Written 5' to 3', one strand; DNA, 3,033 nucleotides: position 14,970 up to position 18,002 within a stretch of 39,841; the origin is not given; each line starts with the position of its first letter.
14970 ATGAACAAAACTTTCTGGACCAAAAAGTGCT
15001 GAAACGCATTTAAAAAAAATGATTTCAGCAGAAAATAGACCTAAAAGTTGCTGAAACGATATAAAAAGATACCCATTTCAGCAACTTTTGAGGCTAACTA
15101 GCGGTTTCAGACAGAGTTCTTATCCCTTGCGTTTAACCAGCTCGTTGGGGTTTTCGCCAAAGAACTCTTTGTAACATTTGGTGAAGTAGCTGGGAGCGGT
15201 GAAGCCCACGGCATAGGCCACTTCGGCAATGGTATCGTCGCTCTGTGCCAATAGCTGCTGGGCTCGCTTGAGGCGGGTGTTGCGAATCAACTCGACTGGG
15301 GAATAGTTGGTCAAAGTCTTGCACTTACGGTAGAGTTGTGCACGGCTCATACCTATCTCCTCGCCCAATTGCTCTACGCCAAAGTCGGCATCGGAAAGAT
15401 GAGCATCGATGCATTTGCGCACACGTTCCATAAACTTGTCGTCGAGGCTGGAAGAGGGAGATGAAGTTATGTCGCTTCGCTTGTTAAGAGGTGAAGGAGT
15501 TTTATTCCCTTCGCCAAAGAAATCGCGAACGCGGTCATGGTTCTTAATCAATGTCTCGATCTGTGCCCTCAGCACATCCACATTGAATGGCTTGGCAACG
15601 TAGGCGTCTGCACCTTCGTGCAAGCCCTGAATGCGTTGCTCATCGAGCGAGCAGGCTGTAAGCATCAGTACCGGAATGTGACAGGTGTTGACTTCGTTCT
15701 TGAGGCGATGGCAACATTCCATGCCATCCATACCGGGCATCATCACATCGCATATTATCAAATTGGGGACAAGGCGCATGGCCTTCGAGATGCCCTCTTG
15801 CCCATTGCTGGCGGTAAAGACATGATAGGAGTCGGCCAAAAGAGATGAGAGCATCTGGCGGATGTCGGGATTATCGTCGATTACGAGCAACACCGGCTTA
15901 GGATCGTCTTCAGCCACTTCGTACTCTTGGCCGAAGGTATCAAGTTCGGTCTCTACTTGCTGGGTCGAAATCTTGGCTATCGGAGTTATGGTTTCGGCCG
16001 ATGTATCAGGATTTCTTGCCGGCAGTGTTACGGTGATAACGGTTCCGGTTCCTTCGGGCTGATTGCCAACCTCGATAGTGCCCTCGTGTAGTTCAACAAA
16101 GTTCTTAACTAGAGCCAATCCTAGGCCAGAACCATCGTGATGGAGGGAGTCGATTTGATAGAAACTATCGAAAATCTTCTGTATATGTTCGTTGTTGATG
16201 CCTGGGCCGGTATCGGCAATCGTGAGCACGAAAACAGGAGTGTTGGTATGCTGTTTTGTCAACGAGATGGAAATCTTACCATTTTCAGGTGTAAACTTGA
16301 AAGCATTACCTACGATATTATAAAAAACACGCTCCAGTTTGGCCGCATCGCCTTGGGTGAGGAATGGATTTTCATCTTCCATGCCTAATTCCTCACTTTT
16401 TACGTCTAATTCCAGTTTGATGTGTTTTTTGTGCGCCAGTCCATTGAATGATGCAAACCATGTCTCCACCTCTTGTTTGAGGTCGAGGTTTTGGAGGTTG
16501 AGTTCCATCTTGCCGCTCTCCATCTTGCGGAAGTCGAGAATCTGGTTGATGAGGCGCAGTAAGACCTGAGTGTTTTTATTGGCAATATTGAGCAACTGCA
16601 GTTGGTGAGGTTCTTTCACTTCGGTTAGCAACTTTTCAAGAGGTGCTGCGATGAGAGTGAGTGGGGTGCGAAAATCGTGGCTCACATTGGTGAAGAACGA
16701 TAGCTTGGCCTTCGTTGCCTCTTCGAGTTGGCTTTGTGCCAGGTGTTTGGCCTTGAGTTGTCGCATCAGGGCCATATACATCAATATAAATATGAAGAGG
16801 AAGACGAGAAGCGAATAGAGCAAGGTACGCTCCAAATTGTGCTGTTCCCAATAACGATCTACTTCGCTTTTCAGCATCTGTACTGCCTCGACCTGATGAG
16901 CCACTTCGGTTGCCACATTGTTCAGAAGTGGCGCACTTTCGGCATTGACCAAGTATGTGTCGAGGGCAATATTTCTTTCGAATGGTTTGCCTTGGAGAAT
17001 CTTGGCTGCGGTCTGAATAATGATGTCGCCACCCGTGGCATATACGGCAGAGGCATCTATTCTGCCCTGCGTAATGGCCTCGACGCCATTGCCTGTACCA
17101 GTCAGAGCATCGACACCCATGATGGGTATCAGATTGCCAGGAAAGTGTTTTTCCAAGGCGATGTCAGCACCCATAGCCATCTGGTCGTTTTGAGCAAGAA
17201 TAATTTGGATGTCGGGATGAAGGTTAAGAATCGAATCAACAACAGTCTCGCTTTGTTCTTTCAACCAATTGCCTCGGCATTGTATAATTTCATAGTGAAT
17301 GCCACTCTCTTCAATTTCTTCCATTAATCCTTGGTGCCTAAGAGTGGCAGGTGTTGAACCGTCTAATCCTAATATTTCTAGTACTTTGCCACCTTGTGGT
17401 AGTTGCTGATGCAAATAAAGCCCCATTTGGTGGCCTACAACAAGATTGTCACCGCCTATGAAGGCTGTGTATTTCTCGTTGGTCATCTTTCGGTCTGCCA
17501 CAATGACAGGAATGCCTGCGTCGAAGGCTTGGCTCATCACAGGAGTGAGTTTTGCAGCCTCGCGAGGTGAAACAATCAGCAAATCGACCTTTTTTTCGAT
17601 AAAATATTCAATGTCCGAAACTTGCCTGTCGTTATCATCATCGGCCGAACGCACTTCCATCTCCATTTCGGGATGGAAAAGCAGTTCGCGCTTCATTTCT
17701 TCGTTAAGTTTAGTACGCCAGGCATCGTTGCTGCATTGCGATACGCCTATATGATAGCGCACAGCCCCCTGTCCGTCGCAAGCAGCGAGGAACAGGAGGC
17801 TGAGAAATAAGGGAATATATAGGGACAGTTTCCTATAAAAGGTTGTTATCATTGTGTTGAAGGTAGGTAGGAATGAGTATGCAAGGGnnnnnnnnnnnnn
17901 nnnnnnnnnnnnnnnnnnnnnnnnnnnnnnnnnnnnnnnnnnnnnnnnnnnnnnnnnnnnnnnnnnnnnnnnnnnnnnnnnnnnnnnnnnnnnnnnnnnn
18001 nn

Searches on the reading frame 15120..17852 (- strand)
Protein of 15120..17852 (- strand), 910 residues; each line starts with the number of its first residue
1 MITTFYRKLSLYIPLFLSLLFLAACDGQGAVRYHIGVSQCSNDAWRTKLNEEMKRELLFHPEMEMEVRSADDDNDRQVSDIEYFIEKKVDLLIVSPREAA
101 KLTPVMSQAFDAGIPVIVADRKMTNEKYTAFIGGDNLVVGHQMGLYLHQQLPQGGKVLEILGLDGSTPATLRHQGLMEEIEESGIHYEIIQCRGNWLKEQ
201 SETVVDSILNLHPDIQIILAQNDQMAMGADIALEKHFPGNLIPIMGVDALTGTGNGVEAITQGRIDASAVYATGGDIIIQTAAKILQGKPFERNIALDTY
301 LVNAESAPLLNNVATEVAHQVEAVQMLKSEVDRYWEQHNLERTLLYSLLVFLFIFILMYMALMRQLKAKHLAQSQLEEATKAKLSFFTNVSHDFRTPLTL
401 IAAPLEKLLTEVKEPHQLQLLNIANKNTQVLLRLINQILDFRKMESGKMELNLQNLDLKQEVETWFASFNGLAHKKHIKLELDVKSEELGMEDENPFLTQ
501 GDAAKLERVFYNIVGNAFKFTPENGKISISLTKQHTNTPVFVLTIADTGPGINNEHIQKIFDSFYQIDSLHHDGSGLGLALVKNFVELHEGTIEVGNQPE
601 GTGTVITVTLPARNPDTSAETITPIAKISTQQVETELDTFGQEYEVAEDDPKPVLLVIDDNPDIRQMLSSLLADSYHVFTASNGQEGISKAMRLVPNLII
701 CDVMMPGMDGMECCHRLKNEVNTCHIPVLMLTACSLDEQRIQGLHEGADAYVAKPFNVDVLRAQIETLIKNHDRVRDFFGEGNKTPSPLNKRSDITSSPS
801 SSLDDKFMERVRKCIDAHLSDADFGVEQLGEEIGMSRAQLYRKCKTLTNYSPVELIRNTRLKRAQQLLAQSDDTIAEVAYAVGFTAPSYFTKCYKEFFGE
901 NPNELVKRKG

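Call 61: search_protein_families(library=pfam, proteins=[window:15120-17852:-], max_evalue=0.00001)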
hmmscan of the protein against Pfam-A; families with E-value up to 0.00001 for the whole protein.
window:15120-17852:- (910 aa): 7 families
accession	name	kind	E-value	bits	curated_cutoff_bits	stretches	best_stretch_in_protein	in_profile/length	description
PF13407.12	Peripla_BP_4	-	1.8e-39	136.3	35.1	1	41-289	9-257/258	Periplasmic binding protein domain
PF02518.31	HATPase_c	-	1.3e-26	93.6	26.4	1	501-613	1-110/111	Histidine kinase-, DNA gyrase B-, and HSP90-like ATPase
PF00072.30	Response_reg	-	6.8e-25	87.8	30.2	1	656-765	2-110/111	Response regulator receiver domain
PF12833.13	HTH_18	-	5.5e-22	78.3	33.6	1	831-907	3-79/80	Helix-turn-helix domain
PF00512.31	HisKA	-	1.2e-13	51.4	26.9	1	383-447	2-66/66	His Kinase A (phospho-acceptor) domain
PF00165.29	HTH_AraC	-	2.4e-10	40.7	26.6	0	869-905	2-40/42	Bacterial regulatory helix-turn-helix proteins, AraC family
PF00532.27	Peripla_BP_1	-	3.7e-10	40.2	22.2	1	62-235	31-203/281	Periplasmic binding proteins and sugar binding domain of LacI family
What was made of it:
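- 15120..17852 (-): Context only. A hybrid two-component regulator (sugar-binding periplasmic domain, HisKA, HATPase, receiver, AraC HTH) starts 35 nt after LP1 on the same strand. It is probably co-transcribed with LP1 and heads a SusC/SusD/GH36 polysaccharide locus. Pfam in call 61.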
